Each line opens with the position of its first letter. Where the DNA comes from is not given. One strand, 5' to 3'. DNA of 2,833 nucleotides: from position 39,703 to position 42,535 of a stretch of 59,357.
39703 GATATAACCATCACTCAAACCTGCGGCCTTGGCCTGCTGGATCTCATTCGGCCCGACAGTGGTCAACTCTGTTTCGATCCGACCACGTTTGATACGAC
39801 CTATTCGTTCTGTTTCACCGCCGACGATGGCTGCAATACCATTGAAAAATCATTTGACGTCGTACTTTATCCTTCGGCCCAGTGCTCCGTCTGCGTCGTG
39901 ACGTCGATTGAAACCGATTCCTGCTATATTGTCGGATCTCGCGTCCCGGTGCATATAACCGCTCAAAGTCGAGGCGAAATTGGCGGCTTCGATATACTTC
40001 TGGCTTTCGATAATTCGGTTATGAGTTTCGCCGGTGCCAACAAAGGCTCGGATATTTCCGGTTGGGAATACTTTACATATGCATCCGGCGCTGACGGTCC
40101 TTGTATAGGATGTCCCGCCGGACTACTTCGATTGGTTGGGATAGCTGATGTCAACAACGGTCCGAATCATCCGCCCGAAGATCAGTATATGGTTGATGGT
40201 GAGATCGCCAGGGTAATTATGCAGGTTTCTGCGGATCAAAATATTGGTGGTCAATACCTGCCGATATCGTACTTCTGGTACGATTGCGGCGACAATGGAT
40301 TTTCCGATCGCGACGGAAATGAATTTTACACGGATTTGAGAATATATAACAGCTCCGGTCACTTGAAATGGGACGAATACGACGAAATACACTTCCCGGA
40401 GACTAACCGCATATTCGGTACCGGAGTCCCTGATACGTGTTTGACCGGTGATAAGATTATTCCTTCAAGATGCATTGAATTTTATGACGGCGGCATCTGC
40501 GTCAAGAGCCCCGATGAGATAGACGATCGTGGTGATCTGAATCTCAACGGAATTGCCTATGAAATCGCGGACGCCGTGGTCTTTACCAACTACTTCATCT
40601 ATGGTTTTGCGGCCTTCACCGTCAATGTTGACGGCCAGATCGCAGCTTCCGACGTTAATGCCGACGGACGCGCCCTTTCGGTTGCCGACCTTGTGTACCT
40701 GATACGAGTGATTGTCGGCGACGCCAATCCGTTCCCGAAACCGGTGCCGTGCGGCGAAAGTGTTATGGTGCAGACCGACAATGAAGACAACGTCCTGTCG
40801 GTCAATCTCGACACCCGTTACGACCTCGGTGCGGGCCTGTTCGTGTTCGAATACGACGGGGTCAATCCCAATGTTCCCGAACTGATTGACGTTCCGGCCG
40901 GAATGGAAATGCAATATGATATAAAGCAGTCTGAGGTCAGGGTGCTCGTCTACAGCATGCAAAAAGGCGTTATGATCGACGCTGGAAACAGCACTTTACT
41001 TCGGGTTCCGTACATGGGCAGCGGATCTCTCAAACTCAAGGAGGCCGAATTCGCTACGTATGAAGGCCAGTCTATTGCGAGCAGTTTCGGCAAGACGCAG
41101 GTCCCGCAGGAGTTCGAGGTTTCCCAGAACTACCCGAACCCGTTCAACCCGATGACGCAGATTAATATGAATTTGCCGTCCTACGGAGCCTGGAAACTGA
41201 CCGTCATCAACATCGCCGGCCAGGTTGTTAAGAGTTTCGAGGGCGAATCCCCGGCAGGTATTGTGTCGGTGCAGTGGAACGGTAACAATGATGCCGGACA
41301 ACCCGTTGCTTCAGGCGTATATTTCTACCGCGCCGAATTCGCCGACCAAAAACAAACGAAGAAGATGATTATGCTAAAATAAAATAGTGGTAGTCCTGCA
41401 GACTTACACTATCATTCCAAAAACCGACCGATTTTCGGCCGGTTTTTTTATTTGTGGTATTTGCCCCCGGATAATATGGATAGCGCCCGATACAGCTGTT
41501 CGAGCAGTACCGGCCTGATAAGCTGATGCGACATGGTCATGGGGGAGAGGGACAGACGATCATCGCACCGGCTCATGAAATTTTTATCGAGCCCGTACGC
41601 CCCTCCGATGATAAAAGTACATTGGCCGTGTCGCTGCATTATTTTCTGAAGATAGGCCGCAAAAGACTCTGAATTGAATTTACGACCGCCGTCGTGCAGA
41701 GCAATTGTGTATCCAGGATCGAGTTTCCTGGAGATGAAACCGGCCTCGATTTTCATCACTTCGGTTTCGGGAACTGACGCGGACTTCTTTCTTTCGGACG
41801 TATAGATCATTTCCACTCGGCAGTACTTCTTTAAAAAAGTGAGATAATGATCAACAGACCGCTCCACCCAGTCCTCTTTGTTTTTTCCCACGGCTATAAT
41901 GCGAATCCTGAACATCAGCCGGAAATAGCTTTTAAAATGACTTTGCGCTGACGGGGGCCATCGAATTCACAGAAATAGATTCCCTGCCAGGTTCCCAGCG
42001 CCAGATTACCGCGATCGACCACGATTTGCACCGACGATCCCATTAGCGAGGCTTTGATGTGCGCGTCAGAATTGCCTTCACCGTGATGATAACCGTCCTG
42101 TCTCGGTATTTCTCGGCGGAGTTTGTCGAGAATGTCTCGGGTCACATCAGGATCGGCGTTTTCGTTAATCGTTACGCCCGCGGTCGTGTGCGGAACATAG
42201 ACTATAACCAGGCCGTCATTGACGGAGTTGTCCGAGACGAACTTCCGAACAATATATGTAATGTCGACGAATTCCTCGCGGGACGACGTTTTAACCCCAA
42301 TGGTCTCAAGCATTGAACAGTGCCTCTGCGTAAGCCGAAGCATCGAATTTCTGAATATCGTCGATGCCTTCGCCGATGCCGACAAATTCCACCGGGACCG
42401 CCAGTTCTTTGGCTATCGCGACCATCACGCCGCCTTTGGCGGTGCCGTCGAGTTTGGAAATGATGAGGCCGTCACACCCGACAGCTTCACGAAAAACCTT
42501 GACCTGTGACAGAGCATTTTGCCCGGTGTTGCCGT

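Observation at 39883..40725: Cohesin-like and dockerin modules on the same T9SS-anchored polypeptide: a possible non-cellulosomal assembly system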

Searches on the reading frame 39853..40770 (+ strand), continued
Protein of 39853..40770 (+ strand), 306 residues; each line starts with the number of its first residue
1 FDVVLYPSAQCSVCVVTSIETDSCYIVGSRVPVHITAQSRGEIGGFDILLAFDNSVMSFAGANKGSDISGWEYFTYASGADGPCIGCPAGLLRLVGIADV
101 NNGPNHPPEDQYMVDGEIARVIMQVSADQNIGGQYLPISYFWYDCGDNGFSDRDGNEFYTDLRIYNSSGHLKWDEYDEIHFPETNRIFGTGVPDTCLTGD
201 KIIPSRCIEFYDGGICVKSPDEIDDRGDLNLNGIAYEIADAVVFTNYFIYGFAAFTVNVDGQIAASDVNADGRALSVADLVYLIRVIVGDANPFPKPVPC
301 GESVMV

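Call 47: find_related_loci(query=A1, collection=genome_contigs, flank=10000)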
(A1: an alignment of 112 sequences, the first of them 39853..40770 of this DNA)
Query A1 (306 aa) in genome_contigs; peptide patterns used: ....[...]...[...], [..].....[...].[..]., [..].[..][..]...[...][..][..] (x = any residue, [..] = any of these).
596 stretches matched a pattern (row limit reached: there are more); 569 encode a relative of the query (tblastn E <= 1e-3); the best 80 are kept; 80 distinct loci.
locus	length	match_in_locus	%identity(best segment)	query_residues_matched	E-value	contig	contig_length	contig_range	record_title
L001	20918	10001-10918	94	1-306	0e+0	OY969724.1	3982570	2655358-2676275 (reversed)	MAG: uncultured candidate division Zixibacteria bacterium isolate MFD02416.bin.2.48 genome assembly, chromosome: 1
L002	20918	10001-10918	79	1-306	3e-169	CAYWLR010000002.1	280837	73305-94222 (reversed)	MAG TPA_asm: uncultured Ignavibacteriaceae bacterium isolate binchicken_co7_175 genome assembly, contig: NODE_21_length_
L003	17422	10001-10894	66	1-299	2e-137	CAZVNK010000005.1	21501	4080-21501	MAG TPA_asm: uncultured Ignavibacteriaceae bacterium isolate binchicken_co42_233 genome assembly, contig: NODE_3024_leng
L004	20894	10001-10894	66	1-299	1e-135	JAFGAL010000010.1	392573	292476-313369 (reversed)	MAG: Candidatus Zixiibacteriota bacterium isolate Zod_maxbin.0182_1 k87_717450, whole genome shotgun sequence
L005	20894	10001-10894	61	3-299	3e-123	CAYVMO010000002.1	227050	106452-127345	MAG TPA_asm: uncultured Ignavibacteriaceae bacterium isolate SRP323688_co1_43 genome assembly, contig: NODE_94_length_22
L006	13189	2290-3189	58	1-299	2e-122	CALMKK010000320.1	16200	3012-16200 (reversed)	MAG TPA_asm: uncultured candidate division Zixibacteria bacterium isolate SRR6284162_bin.34_CONCOCT_v1.1_MAG genome asse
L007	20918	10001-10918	60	1-306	1e-120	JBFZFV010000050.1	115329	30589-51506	MAG: Candidatus Zixiibacteriota bacterium isolate PPR_0627 PPR_0627.fa_k121_861402, whole genome shotgun sequence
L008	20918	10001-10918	62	1-306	7e-120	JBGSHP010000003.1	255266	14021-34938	MAG: Candidatus Zixiibacteriota bacterium isolate JTS-AC108 k141_2138428, whole genome shotgun sequence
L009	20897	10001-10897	58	1-299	2e-119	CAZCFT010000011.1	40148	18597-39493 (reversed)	MAG TPA_asm: uncultured Ignavibacteriaceae bacterium isolate SRP118108_co4_512 genome assembly, contig: NODE_504_length_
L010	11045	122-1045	58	1-306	1e-118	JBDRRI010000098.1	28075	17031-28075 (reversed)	MAG: Candidatus Zixiibacteriota bacterium isolate MEGAHIT-group-2.90 k141_399499, whole genome shotgun sequence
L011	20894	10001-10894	62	1-299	1e-118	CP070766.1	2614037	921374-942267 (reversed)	MAG: Candidatus Zixiibacteriota bacterium isolate bin25 chromosome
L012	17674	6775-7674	58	1-299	2e-117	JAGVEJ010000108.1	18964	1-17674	MAG: Candidatus Zixiibacteriota bacterium isolate DeMMO2_6 c_000000035749, whole genome shotgun sequence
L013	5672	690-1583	60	3-299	4e-117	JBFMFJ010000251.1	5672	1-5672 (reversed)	MAG: Candidatus Zixiibacteriota bacterium isolate MAG268 MAG268_251, whole genome shotgun sequence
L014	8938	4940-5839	57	1-299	4e-115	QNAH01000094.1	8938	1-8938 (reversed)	MAG: Candidatus Zixiibacteriota bacterium isolate B117_G9 B117_Guay9_scaffold_10771, whole genome shotgun sequence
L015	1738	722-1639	54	1-306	8e-120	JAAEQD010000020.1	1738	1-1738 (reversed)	MAG: Candidatus Zixiibacteriota bacterium isolate Gpa_9 GpaG_CONTIG257890, whole genome shotgun sequence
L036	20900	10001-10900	54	3-299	3e-103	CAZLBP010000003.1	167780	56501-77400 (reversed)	MAG TPA_asm: uncultured Ignavibacteriales bacterium isolate SRP141376_co3_222 genome assembly, contig: NODE_94_length_16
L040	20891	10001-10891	52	1-296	2e-102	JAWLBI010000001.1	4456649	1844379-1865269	MAG: Candidatus Zixiibacteriota bacterium isolate AC1.147 AC1.147.fa-1, whole genome shotgun sequence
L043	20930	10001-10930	53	1-306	9e-102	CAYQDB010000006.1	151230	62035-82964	MAG TPA_asm: uncultured Ignavibacteriales bacterium isolate binchicken_co34_486 genome assembly, contig: NODE_45_length_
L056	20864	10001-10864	53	12-296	6e-99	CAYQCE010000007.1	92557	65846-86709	MAG TPA_asm: uncultured Ignavibacteria bacterium isolate SRP141376_co4_284 genome assembly, contig: NODE_378_length_9255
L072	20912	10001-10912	50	1-306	7e-94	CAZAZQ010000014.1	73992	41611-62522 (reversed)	MAG TPA_asm: uncultured Ignavibacteriales bacterium isolate SRP338002_co1_91 genome assembly, contig: NODE_338_length_73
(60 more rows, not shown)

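Call 54: search_protein_families(library=pfam, proteins=[L043:714-2312:-, L072:770-2254:-, L036:11727-13115:+, L040:401-2662:+, L056:52-2427:-, L043:2316-5675:-], max_evalue=0.001)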
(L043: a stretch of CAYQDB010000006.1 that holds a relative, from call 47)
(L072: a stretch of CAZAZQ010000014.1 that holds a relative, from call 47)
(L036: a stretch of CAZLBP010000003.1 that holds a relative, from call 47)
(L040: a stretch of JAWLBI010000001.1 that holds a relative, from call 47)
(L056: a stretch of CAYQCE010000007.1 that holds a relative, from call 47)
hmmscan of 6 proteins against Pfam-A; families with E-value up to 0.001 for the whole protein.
L043:714-2312:- (533 aa): 0 families

L072:770-2254:- (495 aa): 0 families

L036:11727-13115:+ (463 aa): 0 families

L040:401-2662:+ (754 aa): 4 families
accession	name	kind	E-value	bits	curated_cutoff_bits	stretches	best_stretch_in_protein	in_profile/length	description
PF01433.26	Peptidase_M1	-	2.8e-28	99.5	27.7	1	348-493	64-218/218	Peptidase family M1 domain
PF00404.24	Dockerin_1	-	5.9e-10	39.6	22.9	1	687-741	1-56/57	Dockerin type I domain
PF05345.18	He_PIG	-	5.6e-05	24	24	1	607-669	19-84/96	Putative Ig domain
PF17900.6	Peptidase_M1_N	-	0.00091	19.8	25.8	0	117-261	47-186/186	Peptidase M1 N-terminal domain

L056:52-2427:- (792 aa): 4 families
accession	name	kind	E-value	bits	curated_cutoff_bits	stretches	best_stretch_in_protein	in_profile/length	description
PF13517.12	FG-GAP_3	-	3.7e-36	123.9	26.9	6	266-325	1-60/61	FG-GAP-like repeat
PF13205.12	Big_5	-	5.2e-13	50.1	23.6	1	40-138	7-104/105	Bacterial Ig-like domain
PF01839.29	FG-GAP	-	2.9e-05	24.3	22.1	0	258-282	1-25/37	FG-GAP repeat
PF05345.18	He_PIG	-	0.00061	20.6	24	0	644-708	12-77/96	Putative Ig domain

L043:2316-5675:- (1120 aa): 4 families
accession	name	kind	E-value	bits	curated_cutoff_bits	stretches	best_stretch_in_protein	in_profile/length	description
PF13860.13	FlgD_ig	-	1.3e-11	44.8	27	1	1041-1109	6-77/79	FlgD Ig-like domain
PF18962.6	Por_Secre_tail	-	2.5e-09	37.7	27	1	1037-1117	2-74/75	Secretion system C-terminal sorting domain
PF00041.27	fn3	-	1.1e-08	35.6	25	1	511-613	2-82/84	Fibronectin type III domain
PF13585.12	CHU_C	-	2.1e-05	25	27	1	1053-1114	25-79/86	CHU_C Type IX secretion signal domain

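Call 72: find_encoding_contigs(protein=P0187, flank=8000, max_places=3)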
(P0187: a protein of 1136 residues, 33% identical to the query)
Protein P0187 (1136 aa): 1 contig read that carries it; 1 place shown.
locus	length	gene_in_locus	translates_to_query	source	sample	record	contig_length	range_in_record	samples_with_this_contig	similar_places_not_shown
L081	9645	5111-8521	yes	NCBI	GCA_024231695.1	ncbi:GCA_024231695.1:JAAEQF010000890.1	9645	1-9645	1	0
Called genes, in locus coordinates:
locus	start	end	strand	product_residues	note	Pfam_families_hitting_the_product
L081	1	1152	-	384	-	PF22842:Pel9A-like_beta_helix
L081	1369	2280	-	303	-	PF01569:PAP2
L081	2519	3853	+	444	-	PF01235:Na_Ala_symp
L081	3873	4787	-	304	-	PF03631:Virul_fac_BrkB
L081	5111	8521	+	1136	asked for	PF00963:Cohesin (faint), PF00404:Dockerin_1 (faint)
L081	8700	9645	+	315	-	PF00557:Peptidase_M24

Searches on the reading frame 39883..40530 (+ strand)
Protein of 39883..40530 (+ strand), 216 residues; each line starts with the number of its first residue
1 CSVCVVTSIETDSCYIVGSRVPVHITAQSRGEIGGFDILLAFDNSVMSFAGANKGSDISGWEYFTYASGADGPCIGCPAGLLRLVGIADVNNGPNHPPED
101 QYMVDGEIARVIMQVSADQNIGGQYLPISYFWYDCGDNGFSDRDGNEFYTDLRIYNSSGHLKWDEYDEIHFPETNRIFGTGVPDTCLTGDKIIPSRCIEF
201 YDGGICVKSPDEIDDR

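Call 5: search_protein_families(library=pfam, proteins=[window:39883-40530:+], max_evalue=1)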
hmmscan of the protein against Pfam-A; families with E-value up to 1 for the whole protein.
window:39883-40530:+ (216 aa): 1 family
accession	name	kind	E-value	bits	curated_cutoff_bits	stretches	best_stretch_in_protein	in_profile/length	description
PF00963.24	Cohesin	-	0.02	15.5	24.1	1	11-59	7-56/139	Cohesin domain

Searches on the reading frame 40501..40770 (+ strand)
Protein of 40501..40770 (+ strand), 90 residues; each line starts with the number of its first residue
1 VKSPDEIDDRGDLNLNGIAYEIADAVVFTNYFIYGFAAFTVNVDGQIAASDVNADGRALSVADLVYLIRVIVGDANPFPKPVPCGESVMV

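Call 6: search_protein_families(library=pfam, proteins=[window:40501-40770:+], max_evalue=1)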
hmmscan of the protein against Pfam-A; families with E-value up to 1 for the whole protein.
window:40501-40770:+ (90 aa): 2 families
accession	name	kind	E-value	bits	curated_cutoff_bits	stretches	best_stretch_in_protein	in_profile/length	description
PF00404.24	Dockerin_1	-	0.08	13.6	22.9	1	11-68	2-53/57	Dockerin type I domain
PF09254.17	FokI_cleav_dom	-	0.21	11.4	25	1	20-74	116-172/188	FokI, cleavage domain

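Call 7: search_protein_families(library=ncbifam, proteins=[window:40501-40770:+], max_evalue=1)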
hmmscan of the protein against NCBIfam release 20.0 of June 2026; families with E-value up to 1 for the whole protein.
window:40501-40770:+ (90 aa): 1 family
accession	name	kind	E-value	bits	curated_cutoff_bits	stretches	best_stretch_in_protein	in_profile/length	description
NF012226.0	AdeS_HK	equivalog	0.23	10.6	500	1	22-72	21-67/353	two-component sensor histidine kinase AdeS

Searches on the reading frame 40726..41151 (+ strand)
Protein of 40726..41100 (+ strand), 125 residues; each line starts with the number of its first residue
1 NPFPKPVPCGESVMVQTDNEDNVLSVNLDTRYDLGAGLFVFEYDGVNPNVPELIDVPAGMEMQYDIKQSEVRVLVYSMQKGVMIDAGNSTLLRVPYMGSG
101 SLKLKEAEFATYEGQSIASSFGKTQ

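Call 6: search_protein_families(library=pfam, proteins=[window:40726-41100:+], max_evalue=1)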
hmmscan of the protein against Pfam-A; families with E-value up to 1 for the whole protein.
window:40726-41100:+ (125 aa): 0 families

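Call 34: predict_structure(alignment_id=A3)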
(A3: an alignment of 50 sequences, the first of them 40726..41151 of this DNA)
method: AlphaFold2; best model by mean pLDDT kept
length: 142 residues; sequences in the alignment: 50
mean_pLDDT: 89.5   pTM: 0.77
mean pLDDT of the five models: 89.5, 88.7, 88.1, 87.7, 86.4
residues with pLDDT >= 90: 108; 70-90: 13; 50-70: 19; < 50: 2
segments of 3 or more residues with pLDDT < 50: none
pLDDT, mean of each block of 10 residues (from residue 1): 65 94 97 97 98 96 98 98 97 97 97 93 70 67 46
secondary structure, 60 per line:
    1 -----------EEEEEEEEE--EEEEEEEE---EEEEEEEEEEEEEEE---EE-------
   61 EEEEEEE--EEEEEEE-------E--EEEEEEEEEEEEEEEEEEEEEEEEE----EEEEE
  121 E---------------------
elements in order: E12-20 E23-30 E34-48 E61-67 E70-76 E87-111 E116-121

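Call 38: fold_search(model_id=the predicted structure, library=pdb)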
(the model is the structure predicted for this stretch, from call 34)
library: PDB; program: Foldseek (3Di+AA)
matches with E <= 10: 1036; with E <= 0.001: 40
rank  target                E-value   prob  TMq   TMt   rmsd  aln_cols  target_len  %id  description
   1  2xdh                  3.8e-06  1.00  0.61  0.63   4.5       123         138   11  Non-cellulosomal cohesin from the hyperthermophilic archaeon Archaeoglobus fulgidus (released 2010-05-26)
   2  5nrm_A                6.8e-06  1.00  0.61  0.61   3.8       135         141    9  Crystal structure of the sixth cohesin from Acetivibrio cellulolyticus' scaffoldin B in complex with Cel5 dockerin S51 (released 2018-01-31)
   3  2jh2_B                7.2e-06  1.00  0.51  0.53   4.7       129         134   16  X-ray crystal structure of a cohesin-like module from Clostridium perfringens (released 2007-11-06)
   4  5k39_A                1.2e-05  1.00  0.56  0.49   4.4       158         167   11  THE TYPE II COHESIN DOCKERIN COMPLEX FROM CLOSTRIDIUM THERMOCELLUM (released 2017-03-29)
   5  4ums                  1.3e-05  1.00  0.61  0.57   6.9       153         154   11  The crystal structure of the seventh ScaB type I cohesin from Pseudobacteroides cellulosolvens (released 2015-05-06)
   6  2jh2_A                1.4e-05  1.00  0.54  0.57   4.0       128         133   18  X-ray crystal structure of a cohesin-like module from Clostridium perfringens (released 2007-11-06)
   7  2bm3                  2.4e-05  1.00  0.55  0.49   5.1       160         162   10  Structure of the Type II cohesin from Clostridium thermocellum SdbA (released 2005-03-10)
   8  4wi0_A                2.7e-05  1.00  0.52  0.45   5.1       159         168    9  Crystal structure of Coh3ScaB-XDoc_M2ScaA complex: A C-terminal interface mutant of type II Cohesin-X-Dockerin complex (released 2015-10-07)
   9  2jh2_C                2.8e-05  1.00  0.55  0.59   4.0       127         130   18  X-ray crystal structure of a cohesin-like module from Clostridium perfringens (released 2007-11-06)
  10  4fl4_B                2.8e-05  1.00  0.54  0.48   4.9       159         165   10  Scaffoldin conformation and dynamics revealed by a ternary complex from the Clostridium thermocellum cellulosome (released 2012-06-27)
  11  4u3s_A                2.8e-05  1.00  0.53  0.46   5.1       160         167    9  Crystal structure of Coh3ScaB-XDoc_M1ScaA complex: A N-terminal interface mutant of type II Cohesin-X-Dockerin complex (released 2015-07-29)
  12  5m0y_A                3.3e-05  1.00  0.54  0.46   5.0       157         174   11  Crystal Structure of the CohScaA-XDocCipB type II complex from Clostridium thermocellum at 1.5Angstrom resolution (released 2017-09-06)
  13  5nrk_A                3.9e-05  1.00  0.62  0.62   3.3       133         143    8  Crystal structure of the sixth cohesin from Acetivibrio cellulolyticus' scaffoldin B in complex with Cel5 dockerin S15 (released 2018-01-31)
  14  2b59_A                4.1e-05  1.00  0.54  0.47   5.3       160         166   11  The type II cohesin dockerin complex (released 2005-10-11)
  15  3fnk_A                4.8e-05  1.00  0.56  0.47   6.4       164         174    8  Crystal structure of the second type II cohesin module from the cellulosomal adaptor ScaA scaffoldin of Acetivibrio ce (released 2009-06-23)
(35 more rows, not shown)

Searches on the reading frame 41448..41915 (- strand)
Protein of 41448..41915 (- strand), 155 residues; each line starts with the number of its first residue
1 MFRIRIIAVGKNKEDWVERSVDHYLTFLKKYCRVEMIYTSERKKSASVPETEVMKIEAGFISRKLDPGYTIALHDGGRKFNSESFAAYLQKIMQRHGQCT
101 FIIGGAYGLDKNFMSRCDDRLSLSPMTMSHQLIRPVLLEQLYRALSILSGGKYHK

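Call 14: search_protein_families(library=pfam, proteins=[window:41448-41915:-], max_evalue=0.001)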
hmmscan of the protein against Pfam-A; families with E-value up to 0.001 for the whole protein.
window:41448-41915:- (155 aa): 1 family
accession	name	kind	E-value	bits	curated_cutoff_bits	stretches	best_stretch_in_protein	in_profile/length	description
PF02590.22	SPOUT_MTase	-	2.1e-44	151.6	27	1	3-154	2-154/154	Predicted SPOUT methyltransferase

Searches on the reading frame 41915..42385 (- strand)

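Call 14: search_protein_families(library=pfam, proteins=[window:41915-42385:-], max_evalue=0.001)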
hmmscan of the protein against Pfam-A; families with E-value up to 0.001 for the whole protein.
window:41915-42385:- (156 aa): 1 family
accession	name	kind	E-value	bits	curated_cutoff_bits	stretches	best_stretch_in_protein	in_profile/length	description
PF01894.22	UPF0047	-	5.1e-44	149.6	27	1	41-152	1-116/117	Uncharacterised protein family UPF0047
